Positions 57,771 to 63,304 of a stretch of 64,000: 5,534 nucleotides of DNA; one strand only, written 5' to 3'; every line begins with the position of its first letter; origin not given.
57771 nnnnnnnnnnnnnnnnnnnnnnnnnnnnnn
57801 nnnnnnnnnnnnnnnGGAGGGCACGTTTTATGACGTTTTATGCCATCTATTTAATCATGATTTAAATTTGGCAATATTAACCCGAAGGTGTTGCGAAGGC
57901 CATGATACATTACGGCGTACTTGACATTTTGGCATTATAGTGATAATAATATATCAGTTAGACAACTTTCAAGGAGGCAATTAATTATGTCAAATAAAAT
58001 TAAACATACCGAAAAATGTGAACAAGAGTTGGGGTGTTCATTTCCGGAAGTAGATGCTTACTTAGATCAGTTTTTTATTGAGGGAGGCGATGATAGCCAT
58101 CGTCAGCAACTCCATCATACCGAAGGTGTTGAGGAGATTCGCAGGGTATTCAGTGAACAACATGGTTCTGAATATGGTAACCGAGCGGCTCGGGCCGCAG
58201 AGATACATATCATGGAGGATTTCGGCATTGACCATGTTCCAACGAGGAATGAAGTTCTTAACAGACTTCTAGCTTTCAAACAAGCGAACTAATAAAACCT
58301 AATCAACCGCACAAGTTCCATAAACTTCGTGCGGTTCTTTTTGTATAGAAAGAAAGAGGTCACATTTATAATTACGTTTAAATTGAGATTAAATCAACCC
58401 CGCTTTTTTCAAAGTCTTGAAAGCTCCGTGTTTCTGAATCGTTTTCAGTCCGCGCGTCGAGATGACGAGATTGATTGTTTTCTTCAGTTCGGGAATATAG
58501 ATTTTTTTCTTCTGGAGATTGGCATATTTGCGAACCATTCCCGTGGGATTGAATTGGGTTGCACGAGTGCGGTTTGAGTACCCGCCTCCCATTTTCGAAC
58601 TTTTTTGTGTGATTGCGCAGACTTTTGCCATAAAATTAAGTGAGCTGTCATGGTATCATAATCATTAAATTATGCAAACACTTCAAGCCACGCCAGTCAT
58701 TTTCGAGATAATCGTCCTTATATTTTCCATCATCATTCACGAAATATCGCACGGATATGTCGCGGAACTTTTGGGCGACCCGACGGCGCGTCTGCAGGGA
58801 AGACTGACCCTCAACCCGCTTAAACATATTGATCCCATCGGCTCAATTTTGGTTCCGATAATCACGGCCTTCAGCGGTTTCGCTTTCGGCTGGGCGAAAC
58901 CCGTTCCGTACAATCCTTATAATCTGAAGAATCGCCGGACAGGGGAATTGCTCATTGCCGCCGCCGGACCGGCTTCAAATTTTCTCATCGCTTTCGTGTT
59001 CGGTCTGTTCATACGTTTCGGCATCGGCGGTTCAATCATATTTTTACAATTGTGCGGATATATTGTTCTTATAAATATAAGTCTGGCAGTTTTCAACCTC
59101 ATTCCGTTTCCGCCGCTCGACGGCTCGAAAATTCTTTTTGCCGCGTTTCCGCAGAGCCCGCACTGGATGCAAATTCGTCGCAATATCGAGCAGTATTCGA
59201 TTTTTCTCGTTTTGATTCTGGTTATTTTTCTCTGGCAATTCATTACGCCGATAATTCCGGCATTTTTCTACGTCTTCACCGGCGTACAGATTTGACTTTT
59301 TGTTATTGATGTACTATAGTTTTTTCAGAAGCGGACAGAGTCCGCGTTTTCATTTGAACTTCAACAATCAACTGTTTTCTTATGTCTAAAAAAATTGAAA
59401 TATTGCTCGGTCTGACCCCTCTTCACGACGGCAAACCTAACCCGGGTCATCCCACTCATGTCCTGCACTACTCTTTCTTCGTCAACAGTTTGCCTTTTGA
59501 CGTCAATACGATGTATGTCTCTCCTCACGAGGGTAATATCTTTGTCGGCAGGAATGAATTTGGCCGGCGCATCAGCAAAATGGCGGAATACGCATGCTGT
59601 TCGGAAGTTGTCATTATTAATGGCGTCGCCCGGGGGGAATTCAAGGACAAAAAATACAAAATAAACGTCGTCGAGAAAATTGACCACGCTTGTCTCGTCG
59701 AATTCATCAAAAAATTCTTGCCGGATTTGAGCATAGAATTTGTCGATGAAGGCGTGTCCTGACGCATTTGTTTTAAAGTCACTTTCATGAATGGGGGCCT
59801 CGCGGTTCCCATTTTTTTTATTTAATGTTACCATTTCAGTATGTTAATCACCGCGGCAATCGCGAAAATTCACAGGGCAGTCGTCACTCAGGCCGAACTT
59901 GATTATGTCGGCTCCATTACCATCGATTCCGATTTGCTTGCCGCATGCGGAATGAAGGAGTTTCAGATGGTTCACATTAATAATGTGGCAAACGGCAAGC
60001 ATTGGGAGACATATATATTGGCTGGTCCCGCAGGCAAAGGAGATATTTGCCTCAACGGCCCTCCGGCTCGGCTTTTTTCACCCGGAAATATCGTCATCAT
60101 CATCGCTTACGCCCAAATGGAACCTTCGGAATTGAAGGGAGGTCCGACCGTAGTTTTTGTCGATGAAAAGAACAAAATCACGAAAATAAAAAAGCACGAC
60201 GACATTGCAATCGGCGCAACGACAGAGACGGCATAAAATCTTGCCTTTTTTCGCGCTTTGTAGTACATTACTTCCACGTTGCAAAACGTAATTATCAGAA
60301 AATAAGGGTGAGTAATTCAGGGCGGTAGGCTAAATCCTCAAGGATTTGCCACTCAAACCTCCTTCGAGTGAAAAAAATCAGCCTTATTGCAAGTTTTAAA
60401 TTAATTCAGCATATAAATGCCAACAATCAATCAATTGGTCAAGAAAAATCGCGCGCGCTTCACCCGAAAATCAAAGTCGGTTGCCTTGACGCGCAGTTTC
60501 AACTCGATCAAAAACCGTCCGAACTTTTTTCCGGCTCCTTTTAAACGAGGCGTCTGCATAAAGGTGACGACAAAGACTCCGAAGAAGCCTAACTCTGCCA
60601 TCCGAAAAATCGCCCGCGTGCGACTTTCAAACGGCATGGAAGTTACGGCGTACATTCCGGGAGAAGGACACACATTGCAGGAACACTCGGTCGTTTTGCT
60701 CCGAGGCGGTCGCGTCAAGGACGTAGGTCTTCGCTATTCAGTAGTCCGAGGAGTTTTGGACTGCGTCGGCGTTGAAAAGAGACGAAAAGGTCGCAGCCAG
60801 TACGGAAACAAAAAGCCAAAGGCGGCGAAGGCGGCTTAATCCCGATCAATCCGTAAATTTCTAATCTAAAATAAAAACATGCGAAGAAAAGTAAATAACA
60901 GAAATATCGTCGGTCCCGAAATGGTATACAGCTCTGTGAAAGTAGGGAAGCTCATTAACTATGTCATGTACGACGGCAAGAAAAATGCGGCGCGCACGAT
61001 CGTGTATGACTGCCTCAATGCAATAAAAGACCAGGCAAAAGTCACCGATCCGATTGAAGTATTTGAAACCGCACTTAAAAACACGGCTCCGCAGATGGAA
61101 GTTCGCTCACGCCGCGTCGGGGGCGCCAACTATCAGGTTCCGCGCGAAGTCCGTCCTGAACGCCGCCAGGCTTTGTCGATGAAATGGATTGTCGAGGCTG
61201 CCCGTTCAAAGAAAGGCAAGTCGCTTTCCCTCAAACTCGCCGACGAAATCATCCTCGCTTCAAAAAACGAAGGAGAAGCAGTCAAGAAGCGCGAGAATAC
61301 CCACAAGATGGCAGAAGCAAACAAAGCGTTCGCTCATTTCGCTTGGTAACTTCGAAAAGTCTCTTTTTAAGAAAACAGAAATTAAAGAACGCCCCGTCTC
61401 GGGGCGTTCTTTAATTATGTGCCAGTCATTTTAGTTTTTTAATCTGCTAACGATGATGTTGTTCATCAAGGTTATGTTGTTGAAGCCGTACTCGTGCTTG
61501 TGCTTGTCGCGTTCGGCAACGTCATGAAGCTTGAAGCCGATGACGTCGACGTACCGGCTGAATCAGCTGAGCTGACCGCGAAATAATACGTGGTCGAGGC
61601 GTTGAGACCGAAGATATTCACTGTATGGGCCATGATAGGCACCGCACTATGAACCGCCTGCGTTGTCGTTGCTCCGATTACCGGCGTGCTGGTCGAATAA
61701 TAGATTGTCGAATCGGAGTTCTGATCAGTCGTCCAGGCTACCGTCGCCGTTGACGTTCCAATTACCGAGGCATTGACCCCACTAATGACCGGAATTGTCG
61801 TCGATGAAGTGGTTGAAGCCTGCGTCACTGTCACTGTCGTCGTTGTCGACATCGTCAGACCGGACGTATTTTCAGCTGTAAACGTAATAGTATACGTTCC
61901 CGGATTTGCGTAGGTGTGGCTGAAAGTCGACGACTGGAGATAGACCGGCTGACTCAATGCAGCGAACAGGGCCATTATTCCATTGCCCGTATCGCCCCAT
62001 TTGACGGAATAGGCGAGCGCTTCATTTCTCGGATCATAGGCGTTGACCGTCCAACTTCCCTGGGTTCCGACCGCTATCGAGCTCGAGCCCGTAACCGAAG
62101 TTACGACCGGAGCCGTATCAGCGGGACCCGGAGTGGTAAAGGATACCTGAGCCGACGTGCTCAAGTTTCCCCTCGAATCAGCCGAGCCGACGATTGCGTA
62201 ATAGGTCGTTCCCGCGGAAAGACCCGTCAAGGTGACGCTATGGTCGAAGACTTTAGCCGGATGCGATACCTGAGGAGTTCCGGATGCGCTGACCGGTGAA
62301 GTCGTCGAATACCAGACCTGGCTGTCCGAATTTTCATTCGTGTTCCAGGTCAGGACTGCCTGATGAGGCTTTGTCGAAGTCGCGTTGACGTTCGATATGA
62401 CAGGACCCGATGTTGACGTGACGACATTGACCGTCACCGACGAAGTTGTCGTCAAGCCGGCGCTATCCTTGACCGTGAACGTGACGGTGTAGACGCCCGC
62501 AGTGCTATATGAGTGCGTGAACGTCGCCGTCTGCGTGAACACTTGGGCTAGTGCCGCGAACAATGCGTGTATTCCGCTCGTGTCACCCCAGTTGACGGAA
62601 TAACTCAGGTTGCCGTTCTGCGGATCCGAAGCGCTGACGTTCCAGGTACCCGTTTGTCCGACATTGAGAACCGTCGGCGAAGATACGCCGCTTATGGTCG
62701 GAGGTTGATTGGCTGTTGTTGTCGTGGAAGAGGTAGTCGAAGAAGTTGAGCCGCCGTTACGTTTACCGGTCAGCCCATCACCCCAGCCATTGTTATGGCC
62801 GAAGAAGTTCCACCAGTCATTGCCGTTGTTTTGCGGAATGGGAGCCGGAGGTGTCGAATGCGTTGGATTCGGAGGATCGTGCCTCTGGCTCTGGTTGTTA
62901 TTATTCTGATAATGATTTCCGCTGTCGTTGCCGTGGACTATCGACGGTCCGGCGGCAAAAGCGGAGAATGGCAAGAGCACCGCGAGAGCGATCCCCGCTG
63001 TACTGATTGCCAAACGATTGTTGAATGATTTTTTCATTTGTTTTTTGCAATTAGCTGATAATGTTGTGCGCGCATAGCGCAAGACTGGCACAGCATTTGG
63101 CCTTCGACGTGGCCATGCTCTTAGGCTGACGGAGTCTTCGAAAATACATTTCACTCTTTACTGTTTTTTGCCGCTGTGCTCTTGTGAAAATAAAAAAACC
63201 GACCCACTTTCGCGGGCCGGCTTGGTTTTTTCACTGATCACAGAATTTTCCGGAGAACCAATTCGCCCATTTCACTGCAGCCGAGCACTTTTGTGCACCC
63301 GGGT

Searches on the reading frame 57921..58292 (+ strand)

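Call 3: search_protein_families(library=pfam, proteins=[window:57921-58292:+], max_evalue=0.1)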
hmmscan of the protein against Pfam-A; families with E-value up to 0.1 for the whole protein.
window:57921-58292:+ (123 aa): 1 family
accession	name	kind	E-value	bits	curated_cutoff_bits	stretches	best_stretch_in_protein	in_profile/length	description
PF21866.1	DUF6915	-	2.3e-07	31.3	27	1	27-114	4-94/102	Domain of unknown function (DUF6915)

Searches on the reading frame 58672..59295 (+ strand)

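Call 3: search_protein_families(library=pfam, proteins=[window:58672-59295:+], max_evalue=0.1)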
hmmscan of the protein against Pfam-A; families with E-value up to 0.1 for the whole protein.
window:58672-59295:+ (207 aa): 1 family
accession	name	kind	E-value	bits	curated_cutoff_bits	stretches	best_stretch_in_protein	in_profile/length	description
PF02163.28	Peptidase_M50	-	1.4e-15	57.7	27.2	2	124-182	159-220/221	Peptidase family M50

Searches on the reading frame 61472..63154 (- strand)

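Call 70: search_protein_families(library=pfam, proteins=[window:61472-63154:-], max_evalue=0.00001)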
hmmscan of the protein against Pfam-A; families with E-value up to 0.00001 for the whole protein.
window:61472-63154:- (560 aa): 5 families
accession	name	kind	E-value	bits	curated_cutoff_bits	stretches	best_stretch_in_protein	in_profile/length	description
PF18911.6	PKD_4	-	9.8e-20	70.9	27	2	149-244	1-85/85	PKD domain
PF16656.11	Pur_ac_phosph_N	-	2.6e-14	54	30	2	255-341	3-93/93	Purple acid Phosphatase, N-terminal domain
PF00801.26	PKD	-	2.8e-11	43.7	23.5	1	403-441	42-79/80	PKD domain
PF16403.11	Bact_surface_Ig-like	-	1.8e-06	28.3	27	0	216-244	43-71/71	Bacterial surface protein, Ig-like domain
PF00041.27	fn3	-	2.8e-06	27.9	25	0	458-542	4-81/84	Fibronectin type III domain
